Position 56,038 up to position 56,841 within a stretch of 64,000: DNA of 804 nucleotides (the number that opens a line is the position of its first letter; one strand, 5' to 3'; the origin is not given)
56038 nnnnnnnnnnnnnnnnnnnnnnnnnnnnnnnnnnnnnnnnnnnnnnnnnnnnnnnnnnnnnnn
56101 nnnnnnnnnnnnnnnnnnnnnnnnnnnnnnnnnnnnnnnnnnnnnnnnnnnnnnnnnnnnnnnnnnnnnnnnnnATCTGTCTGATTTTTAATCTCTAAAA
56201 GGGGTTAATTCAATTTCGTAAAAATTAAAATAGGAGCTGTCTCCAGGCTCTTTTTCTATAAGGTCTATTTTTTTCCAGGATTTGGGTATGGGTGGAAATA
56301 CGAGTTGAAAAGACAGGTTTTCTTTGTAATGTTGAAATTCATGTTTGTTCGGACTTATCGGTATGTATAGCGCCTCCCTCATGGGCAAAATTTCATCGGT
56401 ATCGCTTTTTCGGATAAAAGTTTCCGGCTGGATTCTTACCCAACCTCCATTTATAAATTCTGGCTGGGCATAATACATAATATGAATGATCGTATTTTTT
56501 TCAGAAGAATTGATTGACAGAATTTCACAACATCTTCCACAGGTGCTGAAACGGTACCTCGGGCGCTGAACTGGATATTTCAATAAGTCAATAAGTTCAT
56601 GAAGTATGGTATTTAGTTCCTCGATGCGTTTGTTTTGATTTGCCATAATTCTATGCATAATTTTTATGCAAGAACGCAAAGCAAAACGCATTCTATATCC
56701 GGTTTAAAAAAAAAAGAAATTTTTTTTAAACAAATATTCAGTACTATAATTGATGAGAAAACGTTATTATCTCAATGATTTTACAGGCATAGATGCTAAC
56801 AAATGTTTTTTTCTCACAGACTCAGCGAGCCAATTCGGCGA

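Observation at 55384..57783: WYL-domain regulator followed by an operon of three small uncharacterised proteins: candidate undescribed WYL-controlled module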

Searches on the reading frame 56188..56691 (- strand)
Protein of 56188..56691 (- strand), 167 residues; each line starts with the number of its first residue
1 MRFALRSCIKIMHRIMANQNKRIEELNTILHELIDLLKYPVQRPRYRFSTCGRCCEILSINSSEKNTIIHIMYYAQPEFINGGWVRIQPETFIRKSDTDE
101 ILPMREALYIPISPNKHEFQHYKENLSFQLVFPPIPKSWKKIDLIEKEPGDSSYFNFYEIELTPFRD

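Call 3: search_protein_families(library=pfam, proteins=[window:56188-56691:-], max_evalue=1)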
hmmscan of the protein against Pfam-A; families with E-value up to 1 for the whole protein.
window:56188-56691:- (167 aa): 0 families

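Call 4: search_protein_families(library=padloc, proteins=[window:56188-56691:-], max_evalue=1)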
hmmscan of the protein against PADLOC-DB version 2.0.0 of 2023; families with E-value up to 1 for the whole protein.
window:56188-56691:- (167 aa): 0 families

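Call 5: search_protein_families(library=ncbifam, proteins=[window:56188-56691:-], max_evalue=1)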
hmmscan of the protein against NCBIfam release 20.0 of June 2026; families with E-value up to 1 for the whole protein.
window:56188-56691:- (167 aa): 0 families

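Call 9: find_homologous_proteins(query=window:56188-56691:-, max_evalue=0.01)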
Query window:56188-56691:- (167 aa): 7 proteins with E <= 0.01 among 50 candidates.
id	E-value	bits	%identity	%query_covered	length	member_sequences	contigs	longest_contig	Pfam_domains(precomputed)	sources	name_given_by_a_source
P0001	2.4e-102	358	100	93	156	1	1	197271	-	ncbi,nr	ncbi:MAG: hypothetical protein N2167_00510 [Flavobacteriales bacterium]|nr:hypothetical protein [Fla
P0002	1.0e-68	248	69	89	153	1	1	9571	-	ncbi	-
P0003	1.5e-67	245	71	79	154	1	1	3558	-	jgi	jgi:hypothetical protein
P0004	3.0e-64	234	68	91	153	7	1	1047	-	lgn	-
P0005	2.2e-63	231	67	88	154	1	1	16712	-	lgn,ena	-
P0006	3.5e-61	224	66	91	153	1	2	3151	-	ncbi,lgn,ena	-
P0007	3.1e-39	152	70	56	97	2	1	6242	-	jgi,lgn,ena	-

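Call 10: search_protein_families(library=phrogs, proteins=[window:56188-56691:-], max_evalue=1)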
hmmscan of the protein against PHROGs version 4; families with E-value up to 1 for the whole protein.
window:56188-56691:- (167 aa): 1 family
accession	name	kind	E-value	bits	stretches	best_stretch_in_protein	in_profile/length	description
phrog_26937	-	unknown function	0.28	12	1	67-82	37-52/52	-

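Call 11: find_encoding_contigs(protein=P0002, flank=6000, max_places=3)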
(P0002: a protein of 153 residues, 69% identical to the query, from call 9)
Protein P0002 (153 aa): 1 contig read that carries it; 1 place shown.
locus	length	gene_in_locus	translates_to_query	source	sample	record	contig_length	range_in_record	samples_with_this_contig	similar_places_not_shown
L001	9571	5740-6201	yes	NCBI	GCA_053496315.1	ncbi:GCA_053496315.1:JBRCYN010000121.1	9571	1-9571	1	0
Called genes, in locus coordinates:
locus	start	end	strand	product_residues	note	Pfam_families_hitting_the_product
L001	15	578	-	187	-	-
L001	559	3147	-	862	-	PF05359:DUF748, PF13116:YhdP (faint)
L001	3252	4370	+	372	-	PF01694:Rhomboid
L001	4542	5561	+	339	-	PF13280:WYL, PF25583:WCX (weak)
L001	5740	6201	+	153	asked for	-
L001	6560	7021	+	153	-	-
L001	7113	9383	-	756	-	PF05572:Peptidase_M43, PF00801:PKD, PF18911:PKD_4, PF18962:Por_Secre_tail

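Call 12: find_encoding_contigs(protein=P0005, flank=6000, max_places=3)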
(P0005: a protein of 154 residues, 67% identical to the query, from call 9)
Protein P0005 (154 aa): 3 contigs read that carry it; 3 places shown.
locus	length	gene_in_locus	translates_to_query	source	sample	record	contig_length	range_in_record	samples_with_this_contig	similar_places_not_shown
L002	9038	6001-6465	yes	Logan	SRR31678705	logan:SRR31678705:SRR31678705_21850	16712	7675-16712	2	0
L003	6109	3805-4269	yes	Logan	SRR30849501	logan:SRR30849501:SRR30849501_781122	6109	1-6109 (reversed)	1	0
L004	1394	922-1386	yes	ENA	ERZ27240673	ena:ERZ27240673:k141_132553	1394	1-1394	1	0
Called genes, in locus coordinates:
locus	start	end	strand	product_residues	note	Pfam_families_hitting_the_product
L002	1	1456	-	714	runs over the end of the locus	PF10459:Peptidase_S46, PF13365:Trypsin_2 (faint)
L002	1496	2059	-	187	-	-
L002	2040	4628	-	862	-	PF05359:DUF748, PF13116:YhdP (weak)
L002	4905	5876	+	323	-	PF13280:WYL, PF25583:WCX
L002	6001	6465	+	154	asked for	-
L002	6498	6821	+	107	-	-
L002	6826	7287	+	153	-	-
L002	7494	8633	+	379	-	PF00438:S-AdoMet_synt_N, PF02772:S-AdoMet_synt_M, PF02773:S-AdoMet_synt_C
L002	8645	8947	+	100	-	-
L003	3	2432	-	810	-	?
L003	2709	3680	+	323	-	PF13280:WYL, PF25583:WCX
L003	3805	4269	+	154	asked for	-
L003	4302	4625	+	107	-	-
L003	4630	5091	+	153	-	-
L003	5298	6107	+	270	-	?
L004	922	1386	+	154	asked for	-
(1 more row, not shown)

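Call 13: find_encoding_contigs(protein=P0007, flank=6000, max_places=3)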
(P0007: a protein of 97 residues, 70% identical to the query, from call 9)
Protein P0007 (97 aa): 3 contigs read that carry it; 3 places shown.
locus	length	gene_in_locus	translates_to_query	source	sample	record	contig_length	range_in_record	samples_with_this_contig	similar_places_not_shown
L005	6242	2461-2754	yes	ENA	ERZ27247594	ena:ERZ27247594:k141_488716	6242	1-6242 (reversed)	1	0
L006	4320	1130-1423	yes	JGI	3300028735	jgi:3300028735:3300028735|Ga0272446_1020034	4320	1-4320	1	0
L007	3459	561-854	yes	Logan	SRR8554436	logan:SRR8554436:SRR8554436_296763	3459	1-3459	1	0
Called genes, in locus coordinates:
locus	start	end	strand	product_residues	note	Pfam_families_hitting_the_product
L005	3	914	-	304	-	?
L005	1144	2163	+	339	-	PF13280:WYL, PF25583:WCX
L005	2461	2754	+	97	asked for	-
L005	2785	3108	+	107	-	-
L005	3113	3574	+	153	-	-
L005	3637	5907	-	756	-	PF05572:Peptidase_M43, PF00801:PKD, PF18911:PKD_4, PF18962:Por_Secre_tail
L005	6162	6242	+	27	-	?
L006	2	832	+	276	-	?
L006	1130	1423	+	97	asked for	-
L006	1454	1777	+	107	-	-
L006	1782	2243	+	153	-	-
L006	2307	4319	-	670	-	?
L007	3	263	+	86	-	?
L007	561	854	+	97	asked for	-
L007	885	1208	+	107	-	-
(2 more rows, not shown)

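Call 29: predict_structure(alignment_id=A4)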
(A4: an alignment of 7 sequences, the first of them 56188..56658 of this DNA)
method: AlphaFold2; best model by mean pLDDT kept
length: 156 residues; sequences in the alignment: 7
mean_pLDDT: 79.3   pTM: 0.68
mean pLDDT of the five models: 79.3, 70.5, 67.3, 61.0, 55.0
residues with pLDDT >= 90: 51; 70-90: 64; 50-70: 29; < 50: 12
segments of 3 or more residues with pLDDT < 50: 27-33, 154-156
pLDDT, mean of each block of 10 residues (from residue 1): 60 79 55 53 84 93 83 87 91 94 89 92 92 76 79 53
secondary structure, 60 per line:
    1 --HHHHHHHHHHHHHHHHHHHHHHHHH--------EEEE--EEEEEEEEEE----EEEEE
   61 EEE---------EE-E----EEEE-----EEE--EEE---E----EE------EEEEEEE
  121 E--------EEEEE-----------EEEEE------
elements in order: H3-27 E36-39 E42-51 E56-63 E81-84 E90-92 E95-97 E114-121 E130-134 E146-150

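Call 31: search_protein_representatives(alignment_id=A4)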
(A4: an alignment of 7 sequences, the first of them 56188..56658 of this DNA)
Query: 7 sequences, 153 profile positions. Proteins with E-value up to 0.001 (for the whole library): 707; up to 1e-10: 240; up to 1e-30: 3. The best 150 are listed.
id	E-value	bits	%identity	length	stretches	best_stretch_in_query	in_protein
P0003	4.5e-87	305.9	-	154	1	2-152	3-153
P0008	4.8e-35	136.9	-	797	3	38-150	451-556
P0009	2.6e-33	131.3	-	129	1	27-148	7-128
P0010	1.2e-30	122.7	-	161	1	20-149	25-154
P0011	7.3e-29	116.9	-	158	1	28-149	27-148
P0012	2.4e-28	115.2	-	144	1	53-151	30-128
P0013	1.6e-27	112.5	-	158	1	10-148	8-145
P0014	3.8e-27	111.3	-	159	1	32-150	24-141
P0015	2.2e-26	108.8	-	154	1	40-149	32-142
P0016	1.2e-25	106.5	-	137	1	34-150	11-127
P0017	1.7e-25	105.9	-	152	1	35-148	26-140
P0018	4.4e-25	104.6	-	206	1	25-148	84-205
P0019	5.8e-25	104.2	-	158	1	24-151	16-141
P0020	5.9e-25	104.2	-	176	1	27-145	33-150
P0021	6.8e-25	104.0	-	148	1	30-149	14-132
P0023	8.9e-25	103.6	-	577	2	33-133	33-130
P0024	9.4e-25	103.5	-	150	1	42-149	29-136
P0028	1.5e-23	99.7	-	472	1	30-149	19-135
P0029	1.5e-23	99.6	-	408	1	39-149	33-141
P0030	1.9e-23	99.3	-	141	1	41-148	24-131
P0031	2.6e-23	98.8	-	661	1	28-148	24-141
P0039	7.4e-22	94.1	-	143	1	40-150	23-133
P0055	2.0e-19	86.2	-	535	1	38-148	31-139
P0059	7.0e-19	84.5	-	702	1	39-148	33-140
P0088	2.7e-17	79.3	-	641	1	40-149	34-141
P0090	4.4e-17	78.6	-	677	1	40-149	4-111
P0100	9.6e-17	77.5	-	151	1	26-152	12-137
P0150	3.0e-14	69.4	-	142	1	43-149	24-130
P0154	6.0e-14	68.5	-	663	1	38-148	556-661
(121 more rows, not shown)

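Call 32: search_protein_families(library=pfam, proteins=[P0008, P0023, P0028, P0029, P0031, P0055, P0059, P0088, P0090, P0154], max_evalue=0.01)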
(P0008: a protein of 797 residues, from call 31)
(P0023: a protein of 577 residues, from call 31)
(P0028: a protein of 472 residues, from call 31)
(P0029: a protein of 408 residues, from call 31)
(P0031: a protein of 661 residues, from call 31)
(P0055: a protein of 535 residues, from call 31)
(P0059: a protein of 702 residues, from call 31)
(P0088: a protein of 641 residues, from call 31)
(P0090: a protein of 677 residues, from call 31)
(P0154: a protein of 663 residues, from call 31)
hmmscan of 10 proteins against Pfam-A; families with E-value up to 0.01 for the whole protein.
P0008 (797 aa): 2 families
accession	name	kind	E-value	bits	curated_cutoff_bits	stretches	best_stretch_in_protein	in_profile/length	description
PF13365.12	Trypsin_2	-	6.5e-26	92.2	27.6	1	198-338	1-144/144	Trypsin-like peptidase domain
PF00089.32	Trypsin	-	1.2e-15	58.4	20.6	1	196-360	25-218/220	Trypsin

P0023 (577 aa): 6 families
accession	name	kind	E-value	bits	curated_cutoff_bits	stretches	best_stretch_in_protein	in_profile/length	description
PF08238.18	Sel1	-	2.3e-06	28.4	30.7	1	479-509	3-33/36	Sel1 repeat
PF07719.23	TPR_2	-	0.00029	21.2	27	0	527-553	1-27/34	Tetratricopeptide repeat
PF13424.12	TPR_12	-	0.00084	19.9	30.1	0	494-550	16-68/77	Tetratricopeptide repeat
PF00515.34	TPR_1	-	0.0019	18.4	27.8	0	449-470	5-26/34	Tetratricopeptide repeat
PF13176.12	TPR_7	-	0.009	16.5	27.9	0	529-554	1-26/36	Tetratricopeptide repeat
PF13432.12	TPR_16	-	0.0091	16.9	32.7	0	494-555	10-59/65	Tetratricopeptide repeat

P0028 (472 aa): 0 families

P0029 (408 aa): 1 family
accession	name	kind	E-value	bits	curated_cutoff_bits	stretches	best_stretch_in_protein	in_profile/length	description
PF08239.17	SH3_3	-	0.00029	21.4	27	1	168-201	14-49/54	Bacterial SH3 domain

P0031 (661 aa): 3 families
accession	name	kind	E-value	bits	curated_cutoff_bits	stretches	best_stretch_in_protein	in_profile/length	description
PF13365.12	Trypsin_2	-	1.4e-22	81.4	27.6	1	459-600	1-144/144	Trypsin-like peptidase domain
PF00089.32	Trypsin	-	1.4e-15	58.1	20.6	1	460-623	28-219/220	Trypsin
PF10459.15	Peptidase_S46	-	0.00071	18.8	22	0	456-478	46-68/698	Peptidase S46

P0055 (535 aa): 3 families
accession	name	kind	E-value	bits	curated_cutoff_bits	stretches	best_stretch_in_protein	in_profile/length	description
PF13365.12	Trypsin_2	-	3.5e-25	89.9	27.6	1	335-473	1-144/144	Trypsin-like peptidase domain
PF00089.32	Trypsin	-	4.4e-14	53.3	20.6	1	334-491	26-214/220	Trypsin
PF10459.15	Peptidase_S46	-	0.0021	17.3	22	0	456-481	632-657/698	Peptidase S46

P0059 (702 aa): 2 families
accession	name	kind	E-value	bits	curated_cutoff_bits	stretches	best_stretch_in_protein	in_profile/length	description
PF13365.12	Trypsin_2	-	1.4e-25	91.1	27.6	1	508-643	1-144/144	Trypsin-like peptidase domain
PF00089.32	Trypsin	-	4.6e-13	49.9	20.6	1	507-665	26-218/220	Trypsin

P0088 (641 aa): 4 families
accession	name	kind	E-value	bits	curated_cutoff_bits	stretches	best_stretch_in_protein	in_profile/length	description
PF13365.12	Trypsin_2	-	2e-26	93.9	27.6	1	439-580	1-144/144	Trypsin-like peptidase domain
PF00089.32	Trypsin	-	6.4e-16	59.3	20.6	1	439-604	27-220/220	Trypsin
PF20547.3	DUF6761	-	0.006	17.1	27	0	191-237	31-76/82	Family of unknown function (DUF6761)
PF10459.15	Peptidase_S46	-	0.0067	15.6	22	0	563-581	632-650/698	Peptidase S46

P0090 (677 aa): 9 families
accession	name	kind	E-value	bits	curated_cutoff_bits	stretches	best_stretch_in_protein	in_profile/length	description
PF00004.35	AAA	-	1.3e-23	84.4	21.2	1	465-593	1-127/131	ATPase family associated with various cellular activities (AAA)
PF13086.12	AAA_11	-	0.00028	21.2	27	1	461-508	16-63/257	AAA domain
PF06414.18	Zeta_toxin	-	0.00095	19.1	22.3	1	461-500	15-56/199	Zeta toxin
PF12775.13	AAA_7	-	0.0022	18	25.8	1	439-489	14-61/181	P-loop containing dynein motor region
PF13191.12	AAA_16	-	0.0034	18.3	32.6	1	454-490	16-53/167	AAA ATPase domain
PF20720.3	nSTAND3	-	0.0037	17.4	27.2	0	457-500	12-56/155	Novel STAND NTPase 3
PF13173.12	AAA_14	-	0.0048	17.3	27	0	464-552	4-88/129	AAA domain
PF07728.20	AAA_5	-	0.0068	16.8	22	0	465-496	2-34/139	AAA domain (dynein-related subfamily)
PF13401.12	AAA_22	-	0.0089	16.8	27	0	464-496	7-42/130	AAA domain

P0154 (663 aa): 1 family
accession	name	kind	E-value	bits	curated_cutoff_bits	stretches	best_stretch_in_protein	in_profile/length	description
PF10694.14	DUF2500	-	0.00076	20.4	33.5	1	206-326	7-94/102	Protein of unknown function (DUF2500)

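Call 35: search_protein_families(library=pfam, alignment_id=A5, max_evalue=0.001)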
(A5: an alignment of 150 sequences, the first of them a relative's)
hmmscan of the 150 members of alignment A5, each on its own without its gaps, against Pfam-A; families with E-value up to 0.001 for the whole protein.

A. member 1, P0003 (154 aa): 0 families

B. families by the number of members that match (of 150 scanned): 20 families
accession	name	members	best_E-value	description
PF13365.12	Trypsin_2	5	2e-26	Trypsin-like peptidase domain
PF00089.32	Trypsin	5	6.4e-16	Trypsin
PF08239.17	SH3_3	2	3.5e-06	Bacterial SH3 domain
PF18705.7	DUF5643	2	0.00018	Family of unknown function (DUF5643)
PF00004.35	AAA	1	1.3e-23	ATPase family associated with various cellular activities (AAA)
PF03544.19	TonB_C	1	4.3e-22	Gram-negative bacterial TonB protein C-terminal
PF03781.23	FGE-sulfatase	1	3.3e-15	Sulfatase-modifying factor enzyme 1-like domain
PF13975.11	gag-asp_proteas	1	2.4e-10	gag-polyprotein putative aspartyl protease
PF13650.11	Asp_protease_2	1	2.2e-08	Aspartyl protease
PF19190.6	BACON_2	1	2.8e-08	Viral BACON domain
PF13004.13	BACON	1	3.8e-08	Putative binding domain, N-terminal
PF08238.18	Sel1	1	2.3e-06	Sel1 repeat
PF02151.25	UVR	1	0.00011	UvrB/uvrC motif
PF07603.17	Lcl_C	1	0.00018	Lcl C-terminal domain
PF13086.12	AAA_11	1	0.00028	AAA domain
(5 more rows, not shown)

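Call 45: find_encoding_contigs(protein=P0008, flank=6000, max_places=3)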
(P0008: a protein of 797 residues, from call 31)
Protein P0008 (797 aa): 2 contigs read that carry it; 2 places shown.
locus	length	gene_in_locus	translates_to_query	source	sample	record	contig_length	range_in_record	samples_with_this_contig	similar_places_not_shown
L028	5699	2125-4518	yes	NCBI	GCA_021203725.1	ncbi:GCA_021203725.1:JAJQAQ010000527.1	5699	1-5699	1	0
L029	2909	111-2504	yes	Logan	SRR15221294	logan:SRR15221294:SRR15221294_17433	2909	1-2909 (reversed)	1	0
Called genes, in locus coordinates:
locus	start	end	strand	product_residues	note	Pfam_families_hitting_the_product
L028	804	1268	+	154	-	-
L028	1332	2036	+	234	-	-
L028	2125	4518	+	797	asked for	PF00089:Trypsin, PF13365:Trypsin_2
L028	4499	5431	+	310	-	-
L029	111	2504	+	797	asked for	PF00089:Trypsin, PF13365:Trypsin_2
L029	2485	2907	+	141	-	?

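Call 46: find_encoding_contigs(protein=P0010, flank=6000, max_places=3)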
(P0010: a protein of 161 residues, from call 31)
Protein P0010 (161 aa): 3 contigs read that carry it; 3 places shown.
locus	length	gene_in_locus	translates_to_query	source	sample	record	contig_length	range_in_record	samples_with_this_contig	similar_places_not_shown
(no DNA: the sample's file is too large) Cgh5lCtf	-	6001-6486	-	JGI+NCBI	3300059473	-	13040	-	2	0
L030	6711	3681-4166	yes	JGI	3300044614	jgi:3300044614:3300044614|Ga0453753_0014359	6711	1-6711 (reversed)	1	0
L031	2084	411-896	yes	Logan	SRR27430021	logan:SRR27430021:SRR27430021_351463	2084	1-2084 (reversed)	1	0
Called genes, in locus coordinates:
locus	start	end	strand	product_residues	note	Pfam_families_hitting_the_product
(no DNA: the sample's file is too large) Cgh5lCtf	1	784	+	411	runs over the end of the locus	PF00145:DNA_methylase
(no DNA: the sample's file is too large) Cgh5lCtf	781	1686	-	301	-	PF27366:MwoI_N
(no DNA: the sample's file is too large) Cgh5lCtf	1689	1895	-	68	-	PF13560:HTH_31, PF12844:HTH_19, PF01381:HTH_3, PF13443:HTH_26 (weak)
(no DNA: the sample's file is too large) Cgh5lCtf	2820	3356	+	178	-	-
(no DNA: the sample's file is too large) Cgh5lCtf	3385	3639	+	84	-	-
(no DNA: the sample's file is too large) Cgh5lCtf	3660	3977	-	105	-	-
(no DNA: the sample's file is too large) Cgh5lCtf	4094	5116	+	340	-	PF13280:WYL, PF25583:WCX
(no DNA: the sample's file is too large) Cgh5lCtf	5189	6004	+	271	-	PF06067:DUF932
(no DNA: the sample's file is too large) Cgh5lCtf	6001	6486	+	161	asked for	-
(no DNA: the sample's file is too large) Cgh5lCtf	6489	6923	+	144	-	-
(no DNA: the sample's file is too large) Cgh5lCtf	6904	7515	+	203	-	-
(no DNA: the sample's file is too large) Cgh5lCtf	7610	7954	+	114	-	-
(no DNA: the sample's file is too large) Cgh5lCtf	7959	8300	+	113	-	-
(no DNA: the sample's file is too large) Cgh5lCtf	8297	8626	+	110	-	?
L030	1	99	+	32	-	?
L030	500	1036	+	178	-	-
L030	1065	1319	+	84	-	-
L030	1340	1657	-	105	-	-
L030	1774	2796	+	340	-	PF13280:WYL, PF25583:WCX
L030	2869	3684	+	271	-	PF06067:DUF932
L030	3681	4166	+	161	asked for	-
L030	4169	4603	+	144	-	-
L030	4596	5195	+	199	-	-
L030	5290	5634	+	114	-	-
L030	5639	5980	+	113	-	-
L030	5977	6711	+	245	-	?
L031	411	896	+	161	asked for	-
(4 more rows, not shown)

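Call 49: search_solved_structures(query=A6, max_evalue=10, show_alignments=2)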
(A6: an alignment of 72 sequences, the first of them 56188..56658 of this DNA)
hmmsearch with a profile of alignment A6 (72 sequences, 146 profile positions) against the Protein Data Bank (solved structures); distinct sequences matched with E-value up to 10: 3.
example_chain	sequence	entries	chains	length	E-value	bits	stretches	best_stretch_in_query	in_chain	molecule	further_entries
3ppc_A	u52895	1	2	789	1.1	12.4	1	70-114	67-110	5-methyltetrahydropteroyltriglutamate--homocysteine methyltransferase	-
3pph_A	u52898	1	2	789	1.1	12.4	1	70-114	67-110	5-methyltetrahydropteroyltriglutamate--homocysteine methyltransferase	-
3ppf_A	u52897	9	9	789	1.1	12.4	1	70-114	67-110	5-methyltetrahydropteroyltriglutamate--homocysteine methyltransferase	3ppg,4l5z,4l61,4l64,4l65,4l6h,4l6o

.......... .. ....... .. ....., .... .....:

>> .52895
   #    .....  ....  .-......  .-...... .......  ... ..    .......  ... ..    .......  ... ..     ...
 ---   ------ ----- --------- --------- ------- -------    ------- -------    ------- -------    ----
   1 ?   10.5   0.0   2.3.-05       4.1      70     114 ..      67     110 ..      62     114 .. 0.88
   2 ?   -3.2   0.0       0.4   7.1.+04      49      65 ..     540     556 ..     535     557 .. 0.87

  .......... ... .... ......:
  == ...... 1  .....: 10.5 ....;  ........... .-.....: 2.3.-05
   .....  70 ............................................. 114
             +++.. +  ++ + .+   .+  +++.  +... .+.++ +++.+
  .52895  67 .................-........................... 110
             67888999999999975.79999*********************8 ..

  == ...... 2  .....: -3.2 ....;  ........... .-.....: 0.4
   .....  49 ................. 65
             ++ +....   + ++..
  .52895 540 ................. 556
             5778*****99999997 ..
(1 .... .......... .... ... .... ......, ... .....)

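Call 51: find_encoding_contigs(protein=P0009, flank=5000, max_places=2)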
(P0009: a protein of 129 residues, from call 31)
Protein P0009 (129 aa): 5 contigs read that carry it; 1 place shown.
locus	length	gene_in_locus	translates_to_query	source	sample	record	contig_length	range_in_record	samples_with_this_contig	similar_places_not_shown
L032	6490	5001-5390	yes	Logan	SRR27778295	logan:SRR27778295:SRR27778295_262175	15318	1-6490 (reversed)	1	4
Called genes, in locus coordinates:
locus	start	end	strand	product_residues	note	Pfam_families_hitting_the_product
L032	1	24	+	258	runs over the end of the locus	PF00106:adh_short, PF23441:SDR (faint), PF08659:KR, PF13561:adh_short_C2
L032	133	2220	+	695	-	-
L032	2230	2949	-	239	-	PF08239:SH3_3 (faint)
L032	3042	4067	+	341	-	PF13280:WYL, PF25583:WCX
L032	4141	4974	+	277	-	PF06067:DUF932 (weak)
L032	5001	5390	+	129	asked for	-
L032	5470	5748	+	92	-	-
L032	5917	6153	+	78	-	-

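Call 52: find_encoding_contigs(protein=P0013, flank=5000, max_places=2)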
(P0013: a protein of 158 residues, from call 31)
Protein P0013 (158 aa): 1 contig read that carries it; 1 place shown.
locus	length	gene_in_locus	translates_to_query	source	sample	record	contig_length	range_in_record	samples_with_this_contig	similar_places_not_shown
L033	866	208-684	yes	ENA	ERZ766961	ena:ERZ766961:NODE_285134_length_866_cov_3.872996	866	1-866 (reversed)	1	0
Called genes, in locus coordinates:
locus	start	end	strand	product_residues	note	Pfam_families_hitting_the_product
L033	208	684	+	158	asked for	-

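Call 53: find_encoding_contigs(protein=P0100, flank=5000, max_places=2)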
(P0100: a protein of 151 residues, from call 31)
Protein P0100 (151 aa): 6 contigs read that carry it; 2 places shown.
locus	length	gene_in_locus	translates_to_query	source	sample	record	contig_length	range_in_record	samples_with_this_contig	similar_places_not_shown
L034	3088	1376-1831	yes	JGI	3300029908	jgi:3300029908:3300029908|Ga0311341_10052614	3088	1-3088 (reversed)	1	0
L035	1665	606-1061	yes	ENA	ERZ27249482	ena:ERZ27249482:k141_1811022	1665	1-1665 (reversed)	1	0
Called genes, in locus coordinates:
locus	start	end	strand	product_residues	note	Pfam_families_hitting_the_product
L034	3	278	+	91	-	?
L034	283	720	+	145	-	-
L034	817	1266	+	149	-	-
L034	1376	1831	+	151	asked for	-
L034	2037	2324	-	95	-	-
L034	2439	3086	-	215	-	?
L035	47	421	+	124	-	-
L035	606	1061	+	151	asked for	-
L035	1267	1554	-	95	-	-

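Call 71: search_protein_families(library=phrogs, proteins=[L030:2869-3684:+, L030:4169-4603:+, L030:4596-5195:+, L030:5290-5634:+, L030:5639-5980:+, L030:500-1036:+], max_evalue=0.01)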
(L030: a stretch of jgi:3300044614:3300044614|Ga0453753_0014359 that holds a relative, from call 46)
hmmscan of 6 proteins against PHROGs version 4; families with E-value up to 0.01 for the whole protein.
L030:2869-3684:+ (271 aa): 1 family
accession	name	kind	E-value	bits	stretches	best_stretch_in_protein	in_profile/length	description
phrog_1221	-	unknown function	4.1e-21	76.5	1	27-243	87-312/355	-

L030:4169-4603:+ (144 aa): 0 families

L030:4596-5195:+ (199 aa): 0 families

L030:5290-5634:+ (114 aa): 0 families

L030:5639-5980:+ (113 aa): 0 families

L030:500-1036:+ (178 aa): 0 families
